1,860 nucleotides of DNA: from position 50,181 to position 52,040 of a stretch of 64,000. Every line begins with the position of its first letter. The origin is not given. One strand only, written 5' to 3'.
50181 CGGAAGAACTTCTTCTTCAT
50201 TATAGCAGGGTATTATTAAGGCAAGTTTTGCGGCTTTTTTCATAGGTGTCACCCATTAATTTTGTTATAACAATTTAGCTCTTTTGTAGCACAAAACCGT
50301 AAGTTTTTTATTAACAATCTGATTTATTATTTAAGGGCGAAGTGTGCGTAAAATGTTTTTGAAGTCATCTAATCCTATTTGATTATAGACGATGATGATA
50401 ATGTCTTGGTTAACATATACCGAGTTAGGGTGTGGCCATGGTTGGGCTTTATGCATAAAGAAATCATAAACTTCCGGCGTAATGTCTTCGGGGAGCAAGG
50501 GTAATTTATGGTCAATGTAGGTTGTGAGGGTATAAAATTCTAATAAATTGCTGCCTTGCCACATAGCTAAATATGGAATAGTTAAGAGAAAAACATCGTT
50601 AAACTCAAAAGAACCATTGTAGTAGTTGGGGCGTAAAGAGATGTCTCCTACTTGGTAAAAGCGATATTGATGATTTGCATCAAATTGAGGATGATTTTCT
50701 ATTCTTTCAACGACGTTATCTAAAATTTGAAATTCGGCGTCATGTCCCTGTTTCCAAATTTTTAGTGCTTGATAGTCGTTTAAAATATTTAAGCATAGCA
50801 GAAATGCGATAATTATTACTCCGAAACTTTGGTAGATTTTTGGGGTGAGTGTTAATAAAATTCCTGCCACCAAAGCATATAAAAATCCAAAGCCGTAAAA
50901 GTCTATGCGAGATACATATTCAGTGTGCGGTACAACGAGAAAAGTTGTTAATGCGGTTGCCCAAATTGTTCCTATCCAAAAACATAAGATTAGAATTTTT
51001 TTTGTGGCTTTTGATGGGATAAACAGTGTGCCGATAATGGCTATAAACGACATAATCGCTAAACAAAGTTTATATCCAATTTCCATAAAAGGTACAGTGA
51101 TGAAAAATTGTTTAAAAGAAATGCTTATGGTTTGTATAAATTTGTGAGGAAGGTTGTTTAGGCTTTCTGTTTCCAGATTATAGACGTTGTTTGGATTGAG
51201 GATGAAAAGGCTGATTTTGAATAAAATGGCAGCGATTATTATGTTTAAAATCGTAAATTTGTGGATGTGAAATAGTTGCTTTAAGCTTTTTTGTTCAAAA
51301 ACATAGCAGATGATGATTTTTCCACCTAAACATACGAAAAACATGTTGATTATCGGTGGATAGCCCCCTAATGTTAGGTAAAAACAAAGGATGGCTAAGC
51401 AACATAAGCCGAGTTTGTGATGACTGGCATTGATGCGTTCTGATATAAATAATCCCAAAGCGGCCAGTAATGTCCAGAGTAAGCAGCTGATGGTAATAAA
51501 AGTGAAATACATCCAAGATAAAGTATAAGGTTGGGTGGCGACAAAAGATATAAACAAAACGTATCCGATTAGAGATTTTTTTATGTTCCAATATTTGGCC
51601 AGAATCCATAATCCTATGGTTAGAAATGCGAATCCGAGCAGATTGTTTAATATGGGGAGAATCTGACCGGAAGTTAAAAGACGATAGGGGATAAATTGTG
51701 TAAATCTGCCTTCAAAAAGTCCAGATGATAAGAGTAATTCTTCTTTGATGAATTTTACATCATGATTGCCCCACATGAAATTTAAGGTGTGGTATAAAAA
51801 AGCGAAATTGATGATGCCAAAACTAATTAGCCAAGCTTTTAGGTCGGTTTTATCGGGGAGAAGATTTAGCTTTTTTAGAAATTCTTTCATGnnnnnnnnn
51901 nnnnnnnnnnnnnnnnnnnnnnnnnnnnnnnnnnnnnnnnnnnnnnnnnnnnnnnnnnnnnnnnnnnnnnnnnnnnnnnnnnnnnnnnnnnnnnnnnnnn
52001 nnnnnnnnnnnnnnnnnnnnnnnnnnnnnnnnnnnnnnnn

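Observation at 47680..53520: Glycan-modification operon: three paralogous GtrC-like GT-C membrane proteins around a GtrB-like GT2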

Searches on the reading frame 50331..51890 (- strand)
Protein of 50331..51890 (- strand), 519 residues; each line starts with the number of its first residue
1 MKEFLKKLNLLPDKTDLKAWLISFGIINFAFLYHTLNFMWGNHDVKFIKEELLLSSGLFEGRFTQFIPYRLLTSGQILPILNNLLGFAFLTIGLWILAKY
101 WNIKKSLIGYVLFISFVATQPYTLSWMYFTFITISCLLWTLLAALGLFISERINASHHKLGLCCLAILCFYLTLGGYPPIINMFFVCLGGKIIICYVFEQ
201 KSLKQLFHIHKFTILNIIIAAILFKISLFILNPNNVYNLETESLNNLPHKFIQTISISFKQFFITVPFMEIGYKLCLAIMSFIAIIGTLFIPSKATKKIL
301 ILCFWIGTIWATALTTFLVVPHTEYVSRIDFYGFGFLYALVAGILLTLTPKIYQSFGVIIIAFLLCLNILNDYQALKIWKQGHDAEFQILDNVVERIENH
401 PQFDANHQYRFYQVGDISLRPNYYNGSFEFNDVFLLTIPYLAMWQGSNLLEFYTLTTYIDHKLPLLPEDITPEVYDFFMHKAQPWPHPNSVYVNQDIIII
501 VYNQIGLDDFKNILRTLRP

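Call 3: search_protein_families(library=pfam, proteins=[window:50331-51890:-], max_evalue=1)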
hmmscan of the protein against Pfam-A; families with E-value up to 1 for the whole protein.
window:50331-51890:- (519 aa): 1 family
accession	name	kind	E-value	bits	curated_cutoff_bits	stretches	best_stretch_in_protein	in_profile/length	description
PF14264.12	Glucos_trans_II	-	1.1e-12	48.2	30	1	58-338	25-315/317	Glucosyl transferase GtrII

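Call 4: search_protein_families(library=ncbifam, proteins=[window:50331-51890:-], max_evalue=1)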
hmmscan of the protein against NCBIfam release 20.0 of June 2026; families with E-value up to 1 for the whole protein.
window:50331-51890:- (519 aa): 2 families
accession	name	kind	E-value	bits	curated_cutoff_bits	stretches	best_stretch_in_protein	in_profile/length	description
NF052423.1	lpg1689_fam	equivalog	0.065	12.7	150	1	213-250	131-168/184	lpg1689 family Dot/Icm T4SS effector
NF004532.0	PRK05880.1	equivalog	0.4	10.9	120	1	259-284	52-77/83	F0F1 ATP synthase subunit C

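Call 8: find_homologous_proteins(query=window:50331-51890:-)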
Query window:50331-51890:- (519 aa): 110 proteins with E <= 0.001 among 8000 candidates.
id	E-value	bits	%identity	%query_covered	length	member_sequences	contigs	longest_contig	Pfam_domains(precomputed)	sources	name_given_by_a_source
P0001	0.0e+0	1101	94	100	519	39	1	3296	PF14264.13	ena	-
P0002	0.0e+0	1013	85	100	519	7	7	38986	PF14264.13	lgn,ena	-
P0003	3.3e-294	995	83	100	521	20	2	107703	PF14264.13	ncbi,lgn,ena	-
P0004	5.5e-241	819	70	100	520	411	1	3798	PF14264.13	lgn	-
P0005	9.7e-235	799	67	98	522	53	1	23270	-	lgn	-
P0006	1.1e-233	795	66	100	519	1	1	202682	PF14264.13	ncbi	-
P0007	2.4e-232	791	67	100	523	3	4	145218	-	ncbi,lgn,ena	-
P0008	3.2e-230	784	66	100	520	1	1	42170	PF14264.13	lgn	-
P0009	3.4e-229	780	66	100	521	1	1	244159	-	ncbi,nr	ncbi:MAG: glucosyltransferase domain-containing protein [Acetobacter sp.]|nr:glucosyltransferase dom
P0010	1.1e-227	775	64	100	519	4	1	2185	-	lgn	-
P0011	7.6e-226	769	65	100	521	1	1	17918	PF14264.13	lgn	-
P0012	1.1e-225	769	66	100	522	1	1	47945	PF14264.13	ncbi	-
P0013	6.3e-224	763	66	100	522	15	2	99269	PF14264.13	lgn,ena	-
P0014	9.3e-224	762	64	100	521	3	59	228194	-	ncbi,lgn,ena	-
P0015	1.5e-223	762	64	100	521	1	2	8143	-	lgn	-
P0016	2.9e-223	761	65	100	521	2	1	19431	PF14264.13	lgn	-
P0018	1.2e-220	752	65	99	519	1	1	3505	PF14264.13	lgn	-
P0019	1.2e-219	749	64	100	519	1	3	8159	PF14264.13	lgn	-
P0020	4.5e-218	744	63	100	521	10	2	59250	PF14264.13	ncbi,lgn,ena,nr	ncbi:MAG: glucosyltransferase domain-containing protein [Alphaproteobacteria bacterium]|nr:glucosylt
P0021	5.3e-218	743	64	100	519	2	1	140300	PF14264.13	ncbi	-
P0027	7.2e-214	730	64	100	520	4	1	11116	PF14264.13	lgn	-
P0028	7.3e-214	730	63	100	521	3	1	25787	PF14264.13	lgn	-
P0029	1.7e-213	729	61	100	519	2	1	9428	PF14264.13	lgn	-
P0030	2.9e-213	728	65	100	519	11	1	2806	PF14264.13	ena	-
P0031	6.3e-213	727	63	100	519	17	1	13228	PF14264.13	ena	-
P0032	1.6e-212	725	63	100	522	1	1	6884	PF14264.13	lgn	-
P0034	3.5e-210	718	61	100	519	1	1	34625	PF14264.13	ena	-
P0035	1.2e-209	716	61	100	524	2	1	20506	PF14264.13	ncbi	-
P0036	1.6e-209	715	63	100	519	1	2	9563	PF14264.13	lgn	-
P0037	1.7e-209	715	60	100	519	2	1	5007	PF14264.13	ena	-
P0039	2.7e-208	711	62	96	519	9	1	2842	PF14264.13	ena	-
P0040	1.7e-207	709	62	98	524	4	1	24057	PF14264.13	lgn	-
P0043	1.5e-206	706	62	100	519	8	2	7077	PF14264.13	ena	-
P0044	2.9e-205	701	61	100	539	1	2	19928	PF14264.13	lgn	-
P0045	1.0e-204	700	58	100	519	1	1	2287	PF14264.13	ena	-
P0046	4.5e-204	697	61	95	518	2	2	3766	PF14264.13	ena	-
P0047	8.7e-204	697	60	100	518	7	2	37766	PF14264.13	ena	-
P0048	1.2e-203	696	59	100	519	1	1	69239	PF14264.13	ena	-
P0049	5.2e-202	691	59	100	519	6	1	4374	PF14264.13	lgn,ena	-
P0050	1.1e-201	690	60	100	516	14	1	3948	PF14264.13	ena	-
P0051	5.5e-200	684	58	100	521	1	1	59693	PF14264.13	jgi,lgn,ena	-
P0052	1.5e-198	679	59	100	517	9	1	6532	PF14264.13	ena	-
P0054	3.0e-197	675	58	100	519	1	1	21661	PF14264.13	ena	-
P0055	7.9e-197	674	58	100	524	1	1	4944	PF14264.13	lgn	-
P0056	6.8e-196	670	60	100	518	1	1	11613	PF14264.13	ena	-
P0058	1.0e-195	670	59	100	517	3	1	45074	PF14264.13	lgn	-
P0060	5.8e-193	661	58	98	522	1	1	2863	PF14264.13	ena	-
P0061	9.8e-192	657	57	98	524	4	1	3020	PF14264.13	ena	-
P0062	2.7e-191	655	58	100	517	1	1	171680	PF14264.13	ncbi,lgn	-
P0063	1.3e-190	653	57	100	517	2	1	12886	PF14264.13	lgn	-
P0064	2.1e-189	649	57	98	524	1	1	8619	PF14264.13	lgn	-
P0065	1.3e-188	646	57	100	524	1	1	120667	PF14264.13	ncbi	-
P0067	1.4e-187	643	55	100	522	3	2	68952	PF14264.13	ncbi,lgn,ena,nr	ncbi:MAG: hypothetical protein IJ864_03535 [Alphaproteobacteria bacterium]|nr:hypothetical protein [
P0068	1.9e-187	643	54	99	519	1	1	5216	PF14264.13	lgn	-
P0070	8.0e-187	641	58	99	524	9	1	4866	PF14264.13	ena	-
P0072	1.7e-185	636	57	96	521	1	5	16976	PF14264.13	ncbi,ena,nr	ncbi:MAG: glucosyltransferase domain-containing protein [Alphaproteobacteria bacterium]|nr:glucosylt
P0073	1.3e-184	633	54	100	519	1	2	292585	PF14264.13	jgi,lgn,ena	-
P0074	2.5e-184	632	55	100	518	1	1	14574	PF14264.13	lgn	-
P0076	1.3e-183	630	56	100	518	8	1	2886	PF14264.13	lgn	-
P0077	1.3e-182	627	54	100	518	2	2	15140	PF14264.13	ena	-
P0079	6.7e-182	624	55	99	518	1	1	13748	PF14264.13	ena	-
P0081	2.1e-181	623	56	96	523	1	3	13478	PF14264.13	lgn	-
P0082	1.8e-180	620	55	98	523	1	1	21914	PF14264.13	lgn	-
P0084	2.7e-177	609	55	100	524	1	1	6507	PF14264.13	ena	-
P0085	5.3e-176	605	56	95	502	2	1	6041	PF14264.13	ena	-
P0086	3.1e-173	596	55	97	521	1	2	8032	PF14264.13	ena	-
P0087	3.5e-169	582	57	93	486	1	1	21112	PF14264.13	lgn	-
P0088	9.8e-161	554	52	95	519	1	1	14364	PF14264.13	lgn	-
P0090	8.5e-158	545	52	98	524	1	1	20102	PF14264.13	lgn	-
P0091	2.2e-156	540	50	99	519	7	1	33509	PF14264.13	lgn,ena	-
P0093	1.6e-123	432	64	64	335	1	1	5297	PF14264.13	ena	-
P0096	6.7e-75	271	34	96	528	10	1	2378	PF14264.13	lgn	-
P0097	5.4e-73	265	33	93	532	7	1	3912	PF14264.13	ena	-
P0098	9.3e-71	258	35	95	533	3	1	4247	PF14264.13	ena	-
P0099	1.0e-66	244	33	94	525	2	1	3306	PF14264.13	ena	-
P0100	1.4e-65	240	32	95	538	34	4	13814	PF14264.13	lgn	-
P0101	2.2e-65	240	32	97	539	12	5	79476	PF14264.13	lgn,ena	-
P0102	2.3e-65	240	32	91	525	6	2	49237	PF14264.13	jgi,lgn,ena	-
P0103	2.7e-65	239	34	95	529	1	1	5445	PF14264.13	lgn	-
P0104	8.2e-63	231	33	95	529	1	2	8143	PF14264.13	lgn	-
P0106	1.8e-59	220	33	96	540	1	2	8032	PF14264.13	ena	-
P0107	1.7e-58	217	32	96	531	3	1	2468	PF14264.13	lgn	-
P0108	2.6e-57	213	32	95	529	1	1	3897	PF14264.13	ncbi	-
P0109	5.2e-53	199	31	92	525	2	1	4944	PF14264.13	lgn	-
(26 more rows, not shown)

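Call 9: search_solved_structures(query=window:50331-51890:-, max_evalue=10)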
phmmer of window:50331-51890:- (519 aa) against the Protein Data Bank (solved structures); distinct sequences matched with E-value up to 10: 0.

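Call 11: find_encoding_contigs(protein=P0073, flank=10000, max_places=2)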
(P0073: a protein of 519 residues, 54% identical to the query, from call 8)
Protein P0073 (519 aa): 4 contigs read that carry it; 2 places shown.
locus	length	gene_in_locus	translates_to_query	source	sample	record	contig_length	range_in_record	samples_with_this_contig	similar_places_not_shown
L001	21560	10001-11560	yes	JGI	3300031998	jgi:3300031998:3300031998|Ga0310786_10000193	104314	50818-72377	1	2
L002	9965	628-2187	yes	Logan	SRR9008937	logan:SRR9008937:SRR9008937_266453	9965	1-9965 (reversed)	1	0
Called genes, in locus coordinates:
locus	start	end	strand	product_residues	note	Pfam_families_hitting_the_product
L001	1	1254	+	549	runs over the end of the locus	PF00118:Cpn60_TCP1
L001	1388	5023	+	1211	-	PF27417:BigA_3rd (weak), PF03797:Autotransporter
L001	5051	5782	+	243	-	PF06691:DUF1189 (weak)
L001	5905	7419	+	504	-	-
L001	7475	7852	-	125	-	PF04076:BOF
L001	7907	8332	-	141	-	PF02643:DUF192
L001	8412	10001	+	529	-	-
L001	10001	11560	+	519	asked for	PF14264:Glucos_trans_II (weak)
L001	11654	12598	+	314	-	PF00535:Glycos_transf_2, PF13641:Glyco_tranf_2_3 (faint)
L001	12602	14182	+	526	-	PF14264:Glucos_trans_II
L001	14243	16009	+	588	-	PF01368:DHH, PF02272:DHHA1, PF17768:RecJ_OB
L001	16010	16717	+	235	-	PF04367:DUF502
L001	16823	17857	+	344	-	PF00438:S-AdoMet_synt_N, PF02773:S-AdoMet_synt_C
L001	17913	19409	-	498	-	PF01145:Band_7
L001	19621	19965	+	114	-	-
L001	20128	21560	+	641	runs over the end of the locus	PF00012:HSP70, PF06723:MreB_Mbl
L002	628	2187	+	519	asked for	PF14264:Glucos_trans_II (weak)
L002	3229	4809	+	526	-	PF14264:Glucos_trans_II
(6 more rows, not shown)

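Call 12: find_encoding_contigs(protein=P0009, flank=10000, max_places=2)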
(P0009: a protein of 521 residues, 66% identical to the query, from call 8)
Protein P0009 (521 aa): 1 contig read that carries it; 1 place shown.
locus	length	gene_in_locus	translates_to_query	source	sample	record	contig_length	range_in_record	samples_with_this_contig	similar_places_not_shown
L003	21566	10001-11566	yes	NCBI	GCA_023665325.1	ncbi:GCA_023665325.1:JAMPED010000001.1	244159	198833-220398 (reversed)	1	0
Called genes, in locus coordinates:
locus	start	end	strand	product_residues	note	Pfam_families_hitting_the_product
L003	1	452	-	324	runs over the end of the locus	PF00535:Glycos_transf_2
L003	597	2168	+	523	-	PF03023:MurJ, PF01554:MatE (weak)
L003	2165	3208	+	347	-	PF10095:DUF2333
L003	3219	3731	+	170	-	PF01106:NifU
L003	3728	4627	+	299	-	PF01832:Glucosaminidase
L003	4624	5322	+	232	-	PF00753:Lactamase_B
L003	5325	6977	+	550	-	PF13188:PAS_8 (faint), PF00672:HAMP (weak), PF02518:HATPase_c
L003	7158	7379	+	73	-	PF01176:eIF-1a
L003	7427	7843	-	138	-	PF04076:BOF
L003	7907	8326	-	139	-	PF02643:DUF192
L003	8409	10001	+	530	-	PF14264:Glucos_trans_II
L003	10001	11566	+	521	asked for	-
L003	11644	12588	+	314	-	PF00535:Glycos_transf_2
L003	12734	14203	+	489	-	PF14264:Glucos_trans_II (weak)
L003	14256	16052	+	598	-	PF01368:DHH, PF02272:DHHA1, PF17768:RecJ_OB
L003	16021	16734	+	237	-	PF04367:DUF502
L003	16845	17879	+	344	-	PF00438:S-AdoMet_synt_N, PF02772:S-AdoMet_synt_M (weak), PF02773:S-AdoMet_synt_C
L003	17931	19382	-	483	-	PF01145:Band_7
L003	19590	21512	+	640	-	PF00012:HSP70, PF06723:MreB_Mbl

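Call 30: predict_structure(alignment_id=A2)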
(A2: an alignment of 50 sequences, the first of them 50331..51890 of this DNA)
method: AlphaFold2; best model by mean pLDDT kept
length: 519 residues; sequences in the alignment: 50
mean_pLDDT: 93.9   pTM: 0.92
mean pLDDT of the five models: 93.9, 92.9, 92.7, 92.1, 91.1
residues with pLDDT >= 90: 450; 70-90: 65; 50-70: 4; < 50: 0
segments of 3 or more residues with pLDDT < 50: none
pLDDT, mean of each block of 10 residues (from residue 1): 89 97 98 92 91 89 93 92 96 98 95 98 93 96 98 93 98 95 98 96 96 98 94 77 90 94 94 96 95 92 98 91 84 98 93 90 97 96 97 96 96 96 94 92 93 90 91 96 97 97 97 86
secondary structure, 60 per line:
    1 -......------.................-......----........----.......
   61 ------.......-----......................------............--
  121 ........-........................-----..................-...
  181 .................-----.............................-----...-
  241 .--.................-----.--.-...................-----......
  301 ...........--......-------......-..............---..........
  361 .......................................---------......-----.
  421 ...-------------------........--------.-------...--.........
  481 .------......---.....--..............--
elements in order: H2-7 H14-30 H32-37 H42-49 H54-60 H67-73 H79-100 H107-118 H121-128 H130-153 H159-176 H178-197 H203-231 H244-260 H271-289 H295-311 H314-318 H327-332 H334-347 H351-399 E409-414 H420-423 H443-450 H472-481 E491-493 E497-501 H504-517

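Call 33: fold_search(model_id=the predicted structure, library=pdb)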
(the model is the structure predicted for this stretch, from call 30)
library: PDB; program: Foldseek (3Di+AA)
matches with E <= 10: 384; with E <= 0.001: 0
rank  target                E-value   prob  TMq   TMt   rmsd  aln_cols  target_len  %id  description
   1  3waj                  1.4e-02  1.00  0.41  0.29  14.7       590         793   10  Crystal structure of the Archaeoglobus fulgidus oligosaccharyltransferase (O29867_ARCFU) complex with Zn and sulfate (released 2013-10-30)
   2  7bvc_A                1.7e-02  1.00  0.36  0.20   9.1       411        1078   12  Cryo-EM structure of Mycobacterium smegmatis arabinosyltransferase EmbA-EmbB-AcpM2 in complex with ethambutol (released 2020-04-29)
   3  8age_A                1.8e-02  0.97  0.32  0.27  15.4       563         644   11  Structure of yeast oligosaccharylransferase complex with acceptor peptide bound (released 2022-12-07)
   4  7oci_F                2.1e-02  0.99  0.40  0.34  10.9       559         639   11  Cryo-EM structure of yeast Ost6p containing oligosaccharyltransferase complex (released 2022-02-16)
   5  8pn9_A                2.3e-02  0.99  0.37  0.31  12.8       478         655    9  Structure of human oligosaccharyltransferase OST-A complex bound to NGI-1 (released 2024-05-08)
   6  8b6l_I                2.3e-02  0.99  0.40  0.33  12.2       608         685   10  Subtomogram average of the human Sec61-TRAP-OSTA-translocon (released 2022-12-07)
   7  6gxc_A                2.3e-02  1.00  0.41  0.32   9.6       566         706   14  Bacterial oligosaccharyltransferase PglB in complex with an inhibitory peptide and a reactive lipid-linked oligosaccha (released 2018-11-14)
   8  3o7p                  2.3e-02  0.23  0.10  0.12  23.3       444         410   13  Crystal structure of the E.coli Fucose:proton symporter, FucP (N162A) (released 2010-09-15)
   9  7e9s_A                2.9e-02  0.93  0.33  0.23  14.9       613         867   11  Archaeal oligosaccharyltransferase AglB from Archaeoglobus fulgidus in complex with an inhibitory peptide and a dolich (released 2021-09-08)
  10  8agb_A                3.3e-02  0.96  0.34  0.28  16.4       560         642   11  Structure of yeast oligosaccharylransferase complex with lipid-linked oligosaccharide bound (released 2022-12-07)
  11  7x2u_A                3.6e-02  0.41  0.15  0.15  22.7       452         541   14  Structure of a human NHE3-CHP1 complex in the autoinhibited state (released 2022-04-20)
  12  6s7o_A                3.7e-02  0.97  0.36  0.31  13.5       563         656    9  Cryo-EM structure of human oligosaccharyltransferase complex OST-A (released 2019-12-18)
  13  3rce_A                4.4e-02  0.96  0.34  0.28  12.3       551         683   13  Bacterial oligosaccharyltransferase PglB (released 2011-06-15)
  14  6ftg_5                5.6e-02  0.99  0.37  0.31  13.3       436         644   12  Subtomogram average of OST-containing ribosome-translocon complexes from canine rough microsomal membranes (released 2018-03-21)
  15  7zlh_A                6.9e-02  0.90  0.35  0.29  15.4       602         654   11  Cryo-EM structure of C-mannosyltransferase CeDPY19, in apo state, bound to CMT2-Fab and anti-Fab nanobody (released 2023-01-11)
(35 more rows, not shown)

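Call 36: search_dna_similar(query=window:50331-51890:-, collection=phages, mode=protein, max_evalue=0.01, max_rows=25)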
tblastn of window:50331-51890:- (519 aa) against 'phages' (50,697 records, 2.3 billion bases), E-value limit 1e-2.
No match.
